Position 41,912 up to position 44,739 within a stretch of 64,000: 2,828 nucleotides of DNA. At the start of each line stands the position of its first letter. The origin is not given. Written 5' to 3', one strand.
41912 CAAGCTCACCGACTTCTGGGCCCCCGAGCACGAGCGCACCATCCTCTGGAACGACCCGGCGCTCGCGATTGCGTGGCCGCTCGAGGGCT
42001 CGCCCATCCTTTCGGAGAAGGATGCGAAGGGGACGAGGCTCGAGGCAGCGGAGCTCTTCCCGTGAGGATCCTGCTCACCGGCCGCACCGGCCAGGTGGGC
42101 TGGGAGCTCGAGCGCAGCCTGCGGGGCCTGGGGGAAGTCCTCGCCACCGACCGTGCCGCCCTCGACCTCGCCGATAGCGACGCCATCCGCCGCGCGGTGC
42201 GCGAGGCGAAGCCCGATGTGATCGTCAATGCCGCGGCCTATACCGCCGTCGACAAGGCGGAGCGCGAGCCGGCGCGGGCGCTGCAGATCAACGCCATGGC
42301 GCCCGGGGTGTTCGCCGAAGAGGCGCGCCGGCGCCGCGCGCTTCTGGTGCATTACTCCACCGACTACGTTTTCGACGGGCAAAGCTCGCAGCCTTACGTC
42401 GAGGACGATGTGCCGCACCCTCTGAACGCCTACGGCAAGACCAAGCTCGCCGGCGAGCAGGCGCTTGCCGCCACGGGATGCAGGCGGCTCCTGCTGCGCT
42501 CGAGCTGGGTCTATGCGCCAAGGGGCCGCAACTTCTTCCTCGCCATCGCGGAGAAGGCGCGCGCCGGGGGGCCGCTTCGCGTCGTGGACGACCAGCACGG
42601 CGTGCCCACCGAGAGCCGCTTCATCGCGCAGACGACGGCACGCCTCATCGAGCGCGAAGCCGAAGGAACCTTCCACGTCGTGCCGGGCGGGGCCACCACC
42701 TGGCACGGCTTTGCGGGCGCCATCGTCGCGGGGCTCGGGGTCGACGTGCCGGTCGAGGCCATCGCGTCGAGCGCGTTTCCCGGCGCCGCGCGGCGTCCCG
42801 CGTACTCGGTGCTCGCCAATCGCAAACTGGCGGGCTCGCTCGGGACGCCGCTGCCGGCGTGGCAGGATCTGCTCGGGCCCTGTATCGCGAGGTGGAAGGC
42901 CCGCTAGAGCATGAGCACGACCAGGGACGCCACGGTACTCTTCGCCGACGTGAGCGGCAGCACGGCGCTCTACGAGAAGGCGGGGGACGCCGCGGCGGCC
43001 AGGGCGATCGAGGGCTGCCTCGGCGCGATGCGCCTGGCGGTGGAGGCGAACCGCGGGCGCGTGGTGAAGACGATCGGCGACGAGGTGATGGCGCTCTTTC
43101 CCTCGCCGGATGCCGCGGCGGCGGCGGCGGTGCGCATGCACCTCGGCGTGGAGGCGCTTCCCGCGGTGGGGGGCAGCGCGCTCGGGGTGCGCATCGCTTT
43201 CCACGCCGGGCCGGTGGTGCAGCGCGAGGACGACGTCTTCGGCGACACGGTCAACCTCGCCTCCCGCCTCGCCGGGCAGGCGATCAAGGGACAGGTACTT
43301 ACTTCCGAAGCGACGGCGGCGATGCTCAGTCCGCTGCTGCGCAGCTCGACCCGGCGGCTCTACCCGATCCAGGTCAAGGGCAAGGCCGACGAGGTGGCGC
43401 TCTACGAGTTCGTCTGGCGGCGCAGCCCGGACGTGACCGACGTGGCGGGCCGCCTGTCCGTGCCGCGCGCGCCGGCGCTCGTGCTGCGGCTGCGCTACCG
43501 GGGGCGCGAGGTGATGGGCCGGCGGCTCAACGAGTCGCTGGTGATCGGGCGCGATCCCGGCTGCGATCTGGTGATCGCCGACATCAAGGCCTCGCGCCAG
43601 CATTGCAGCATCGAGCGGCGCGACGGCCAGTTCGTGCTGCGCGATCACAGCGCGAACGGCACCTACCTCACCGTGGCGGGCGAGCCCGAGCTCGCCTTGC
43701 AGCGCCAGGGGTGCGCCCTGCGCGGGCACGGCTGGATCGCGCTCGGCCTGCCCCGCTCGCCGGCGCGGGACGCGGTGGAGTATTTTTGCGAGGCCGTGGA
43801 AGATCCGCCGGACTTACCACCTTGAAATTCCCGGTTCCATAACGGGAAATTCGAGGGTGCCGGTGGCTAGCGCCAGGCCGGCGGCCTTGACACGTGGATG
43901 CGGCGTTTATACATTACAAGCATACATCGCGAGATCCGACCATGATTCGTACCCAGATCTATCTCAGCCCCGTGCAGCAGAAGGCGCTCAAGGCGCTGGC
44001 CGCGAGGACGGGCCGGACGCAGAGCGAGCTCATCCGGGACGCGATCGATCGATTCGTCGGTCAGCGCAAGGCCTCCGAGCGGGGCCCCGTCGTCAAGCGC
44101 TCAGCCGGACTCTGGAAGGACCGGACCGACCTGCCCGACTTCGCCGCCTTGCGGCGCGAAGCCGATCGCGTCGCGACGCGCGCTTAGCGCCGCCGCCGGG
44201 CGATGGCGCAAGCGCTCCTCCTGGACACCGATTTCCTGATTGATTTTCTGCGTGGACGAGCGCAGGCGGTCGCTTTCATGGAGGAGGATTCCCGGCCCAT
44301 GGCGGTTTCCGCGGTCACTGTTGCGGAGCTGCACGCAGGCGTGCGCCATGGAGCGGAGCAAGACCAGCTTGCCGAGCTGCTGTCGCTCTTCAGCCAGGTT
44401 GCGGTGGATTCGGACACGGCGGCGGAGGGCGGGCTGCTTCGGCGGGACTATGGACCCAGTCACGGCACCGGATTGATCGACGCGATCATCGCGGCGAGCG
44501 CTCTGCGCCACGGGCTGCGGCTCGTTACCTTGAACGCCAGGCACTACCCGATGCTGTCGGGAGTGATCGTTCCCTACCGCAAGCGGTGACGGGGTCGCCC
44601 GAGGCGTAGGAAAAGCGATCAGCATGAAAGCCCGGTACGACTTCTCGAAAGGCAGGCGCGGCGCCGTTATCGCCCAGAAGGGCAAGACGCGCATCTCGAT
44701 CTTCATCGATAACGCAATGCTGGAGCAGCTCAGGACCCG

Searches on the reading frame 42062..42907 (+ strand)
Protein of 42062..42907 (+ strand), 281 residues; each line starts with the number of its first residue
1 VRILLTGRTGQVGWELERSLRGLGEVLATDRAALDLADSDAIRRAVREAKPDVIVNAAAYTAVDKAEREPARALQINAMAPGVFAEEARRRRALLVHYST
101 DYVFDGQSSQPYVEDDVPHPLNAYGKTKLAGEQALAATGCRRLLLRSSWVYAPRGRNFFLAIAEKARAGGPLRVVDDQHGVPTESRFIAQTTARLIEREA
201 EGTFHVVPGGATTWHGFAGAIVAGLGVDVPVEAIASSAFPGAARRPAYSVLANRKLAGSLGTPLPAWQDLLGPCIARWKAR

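Call 83: search_protein_families(library=pfam, proteins=[window:42062-42907:+], max_evalue=0.001)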
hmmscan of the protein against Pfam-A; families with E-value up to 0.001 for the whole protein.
window:42062-42907:+ (281 aa): 4 families
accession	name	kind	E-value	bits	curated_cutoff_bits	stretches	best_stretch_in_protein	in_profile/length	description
PF04321.23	RmlD_sub_bind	-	1.2e-96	323.6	27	1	1-277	1-284/287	RmlD substrate binding domain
PF01370.27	Epimerase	-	9e-23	81.4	20.9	1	3-177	1-204/240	NAD dependent epimerase/dehydratase family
PF16363.11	GDP_Man_Dehyd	-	3.6e-13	50.1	27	1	34-135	59-164/332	GDP-mannose 4,6 dehydratase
PF02719.21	Polysacc_synt_2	-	1.4e-06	28.2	20.2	1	34-137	61-151/293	Polysaccharide biosynthesis protein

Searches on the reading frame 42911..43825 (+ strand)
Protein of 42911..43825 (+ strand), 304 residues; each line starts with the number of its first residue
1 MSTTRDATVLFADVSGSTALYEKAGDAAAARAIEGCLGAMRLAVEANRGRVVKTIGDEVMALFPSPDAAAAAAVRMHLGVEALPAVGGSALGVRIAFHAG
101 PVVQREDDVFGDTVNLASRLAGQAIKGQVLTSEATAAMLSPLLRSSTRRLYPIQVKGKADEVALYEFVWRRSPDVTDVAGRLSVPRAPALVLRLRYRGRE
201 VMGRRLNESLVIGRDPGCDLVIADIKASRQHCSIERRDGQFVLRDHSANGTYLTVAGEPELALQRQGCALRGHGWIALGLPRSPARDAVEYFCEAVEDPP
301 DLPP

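Call 3: search_protein_families(library=pfam, proteins=[window:42911-43825:+], max_evalue=1)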
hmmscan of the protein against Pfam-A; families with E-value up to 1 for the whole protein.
window:42911-43825:+ (304 aa): 3 families
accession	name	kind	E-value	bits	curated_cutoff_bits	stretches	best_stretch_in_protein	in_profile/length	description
PF00211.25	Guanylate_cyc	-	2.2e-19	70.2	21.9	1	3-160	5-175/183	Adenylate and Guanylate cyclase catalytic domain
PF00498.31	FHA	-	5.1e-13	49.7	20.7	1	211-253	2-46/67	FHA domain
PF16697.10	Yop-YscD_cpl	-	4.5e-08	33.7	33.2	1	208-269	17-81/94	Inner membrane component of T3SS, cytoplasmic domain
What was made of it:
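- On Class III nucleotidyl cyclase (Pfam PF00211, Guanylate_cyc): The live copy scores 70.2 bits (call 3).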

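Call 31: search_protein_families(library=ncbifam, proteins=[window:42911-43825:+], max_evalue=0.01)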
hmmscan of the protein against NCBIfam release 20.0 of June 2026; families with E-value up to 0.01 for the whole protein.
window:42911-43825:+ (304 aa): 7 families
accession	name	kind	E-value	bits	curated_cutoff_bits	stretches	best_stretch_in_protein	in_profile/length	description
NF058673.1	LipAdnlyCyLipJMY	equivalog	8.5e-14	51.1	800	1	7-138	296-421/449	bifunctional lipase/adenylate cyclase LipJ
TIGR03354.1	VI_FHA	hypoth_equivalog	5.8e-11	42.9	120.25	1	208-259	24-77/420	type VI secretion system-associated FHA domain protein TagH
NF049868.1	FhaB_Rv0019c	equivalog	2.5e-07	30.9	125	1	207-254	85-133/158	FHA domain-containing protein FhaB/FipA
NF041660.2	oxygluDhInhib_OdhI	equivalog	1.1e-05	25.3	200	1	208-254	56-103/130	oxoglutarate dehydrogenase inhibitor Odhl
TIGR03903.1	TOMM_kin_cyc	equivalog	0.00026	19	705.75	1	70-150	358-447/1267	TOMM system kinase/cyclase fusion protein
TIGR04510.1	mod_pep_cyc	subfamily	0.0022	16.6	400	1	8-105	7-103/814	putative peptide modification system cyclase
NF052403.1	ESX1TransRegEspM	equivalog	0.005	15.8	550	1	208-253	29-74/367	ESX-1 type VII secretion system transcriptional regulator EspM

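Call 36: search_solved_structures(query=window:42911-43822:+, max_evalue=0.001, show_alignments=2)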
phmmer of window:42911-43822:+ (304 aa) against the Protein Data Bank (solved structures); distinct sequences matched with E-value up to 0.001: 28.
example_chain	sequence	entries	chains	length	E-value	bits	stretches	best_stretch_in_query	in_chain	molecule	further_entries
4wp9_A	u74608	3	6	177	4.1e-15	59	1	8-140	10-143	Ma1120 | Cyclase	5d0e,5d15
4wp8_A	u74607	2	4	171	4.4e-15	58.9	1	8-140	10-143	Ma1120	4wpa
4wp3_A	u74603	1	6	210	5.6e-15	58.5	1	7-140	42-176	Ma1120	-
5d0g_A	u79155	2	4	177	3.6e-13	52.6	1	8-140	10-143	Cyclase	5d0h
3et6_A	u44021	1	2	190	8.7e-10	41.5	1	6-159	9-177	Soluble guanylyl cyclase beta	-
3mr7_A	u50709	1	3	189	1.2e-07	34.5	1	8-134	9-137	Adenylate/guanylate cyclase/hydrolase, alpha/beta fold family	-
1y10_A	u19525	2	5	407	2.1e-07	33.7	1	4-138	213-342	Hypothetical protein Rv1264/MT1302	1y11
1ybt_A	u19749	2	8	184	7.7e-07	31.8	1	7-135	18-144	hydrolase, alpha/beta hydrolase fold family | lipJ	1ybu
3r5g_A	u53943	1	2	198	2e-06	30.5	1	5-171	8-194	CyaB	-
6aoa_A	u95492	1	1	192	3.6e-06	29.6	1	7-160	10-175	Bacterio-rhodopsin/guanylyl cyclase 1 fusion protein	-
1wc0_A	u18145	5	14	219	6.5e-06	28.8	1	5-71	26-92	ADENYLATE CYCLASE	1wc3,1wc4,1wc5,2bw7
1wc1_A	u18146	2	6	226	7.2e-06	28.6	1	5-71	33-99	ADENYLATE CYCLASE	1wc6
5oyh_A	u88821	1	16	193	1.3e-05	27.8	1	7-159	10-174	Nucleotide cyclase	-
1fx2_A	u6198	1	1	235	2.5e-05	26.8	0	90-167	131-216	RECEPTOR-TYPE ADENYLATE CYCLASE GRESAG 4.1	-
7pd4_A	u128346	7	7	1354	2.6e-05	26.8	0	5-140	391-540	Adenylate cyclase 9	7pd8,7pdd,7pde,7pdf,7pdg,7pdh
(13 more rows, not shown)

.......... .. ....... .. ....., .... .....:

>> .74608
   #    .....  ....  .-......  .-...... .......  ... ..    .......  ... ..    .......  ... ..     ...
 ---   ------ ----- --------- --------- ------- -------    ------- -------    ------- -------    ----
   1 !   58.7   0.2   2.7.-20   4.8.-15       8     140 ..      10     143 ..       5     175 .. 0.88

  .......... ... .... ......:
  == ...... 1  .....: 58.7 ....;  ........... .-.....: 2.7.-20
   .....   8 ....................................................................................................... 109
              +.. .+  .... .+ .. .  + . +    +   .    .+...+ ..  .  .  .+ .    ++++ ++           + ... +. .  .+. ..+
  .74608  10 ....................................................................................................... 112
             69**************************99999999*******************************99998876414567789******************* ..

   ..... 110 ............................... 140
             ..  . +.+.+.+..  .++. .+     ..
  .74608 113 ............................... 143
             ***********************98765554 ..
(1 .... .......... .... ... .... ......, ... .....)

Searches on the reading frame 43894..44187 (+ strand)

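Call 83: search_protein_families(library=pfam, proteins=[window:43894-44187:+], max_evalue=0.001)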
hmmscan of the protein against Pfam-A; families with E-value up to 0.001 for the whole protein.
window:43894-44187:+ (97 aa): 3 families
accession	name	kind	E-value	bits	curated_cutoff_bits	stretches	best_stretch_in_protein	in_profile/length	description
PF01402.27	RHH_1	-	9e-08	32.3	20.5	1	19-56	1-38/39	Ribbon-helix-helix protein, copG family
PF20605.4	Antitox_RHH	-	3.6e-06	27.5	27.2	1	23-58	10-45/50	Antitoxin-like ribbon-helix-helix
PF12651.13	RHH_3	-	7.5e-05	23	21.6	1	19-53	4-38/44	Ribbon-helix-helix domain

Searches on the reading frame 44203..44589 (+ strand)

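Call 83: search_protein_families(library=pfam, proteins=[window:44203-44589:+], max_evalue=0.001)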
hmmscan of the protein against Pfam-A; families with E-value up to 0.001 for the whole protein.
window:44203-44589:+ (128 aa): 1 family
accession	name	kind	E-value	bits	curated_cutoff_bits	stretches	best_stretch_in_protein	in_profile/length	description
PF01850.27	PIN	-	5.3e-16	59.8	23.6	1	6-114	2-114/120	PIN domain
